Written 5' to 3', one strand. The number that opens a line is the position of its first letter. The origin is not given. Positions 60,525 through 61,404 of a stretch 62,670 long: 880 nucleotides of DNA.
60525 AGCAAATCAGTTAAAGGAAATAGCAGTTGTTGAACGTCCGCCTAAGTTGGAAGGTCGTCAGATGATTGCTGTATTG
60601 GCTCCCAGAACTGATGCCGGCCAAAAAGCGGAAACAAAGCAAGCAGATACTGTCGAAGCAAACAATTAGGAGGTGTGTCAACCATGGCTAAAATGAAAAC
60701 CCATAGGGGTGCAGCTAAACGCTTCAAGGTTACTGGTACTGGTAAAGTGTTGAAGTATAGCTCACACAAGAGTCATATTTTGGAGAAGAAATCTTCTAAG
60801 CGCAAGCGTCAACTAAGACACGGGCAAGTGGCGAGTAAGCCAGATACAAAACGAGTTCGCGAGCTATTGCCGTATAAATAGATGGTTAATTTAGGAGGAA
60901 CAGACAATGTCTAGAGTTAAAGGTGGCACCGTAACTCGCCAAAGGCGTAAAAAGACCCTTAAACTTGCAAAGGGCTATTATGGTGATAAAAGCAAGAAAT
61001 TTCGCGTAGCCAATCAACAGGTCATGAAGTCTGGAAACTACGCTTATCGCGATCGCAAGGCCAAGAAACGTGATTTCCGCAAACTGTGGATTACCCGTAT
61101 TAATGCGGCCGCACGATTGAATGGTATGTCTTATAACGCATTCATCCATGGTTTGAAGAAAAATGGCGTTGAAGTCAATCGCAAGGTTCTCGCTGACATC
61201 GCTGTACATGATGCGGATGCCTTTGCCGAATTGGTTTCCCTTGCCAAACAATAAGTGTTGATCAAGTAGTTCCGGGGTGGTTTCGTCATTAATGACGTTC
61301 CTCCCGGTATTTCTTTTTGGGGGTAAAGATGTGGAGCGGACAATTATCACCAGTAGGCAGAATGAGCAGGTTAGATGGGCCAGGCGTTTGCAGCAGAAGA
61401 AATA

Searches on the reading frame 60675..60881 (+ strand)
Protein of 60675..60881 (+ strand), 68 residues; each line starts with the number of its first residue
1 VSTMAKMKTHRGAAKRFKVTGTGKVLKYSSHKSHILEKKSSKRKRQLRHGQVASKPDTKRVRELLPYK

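Call 23: search_protein_families(library=pfam, proteins=[window:60675-60881:+], max_evalue=0.01)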
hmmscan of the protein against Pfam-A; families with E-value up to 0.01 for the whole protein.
window:60675-60881:+ (68 aa): 1 family
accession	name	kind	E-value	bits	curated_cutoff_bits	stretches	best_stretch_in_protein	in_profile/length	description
PF01632.24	Ribosomal_L35p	-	7.1e-24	84.5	28.9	1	6-65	2-61/61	Ribosomal protein L35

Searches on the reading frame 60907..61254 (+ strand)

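Call 23: search_protein_families(library=pfam, proteins=[window:60907-61254:+], max_evalue=0.01)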
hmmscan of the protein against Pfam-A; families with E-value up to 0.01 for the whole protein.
window:60907-61254:+ (115 aa): 1 family
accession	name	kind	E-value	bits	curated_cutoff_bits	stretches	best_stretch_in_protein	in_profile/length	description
PF00453.23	Ribosomal_L20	-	2.8e-48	162.9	30.8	1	3-109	1-107/107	Ribosomal protein L20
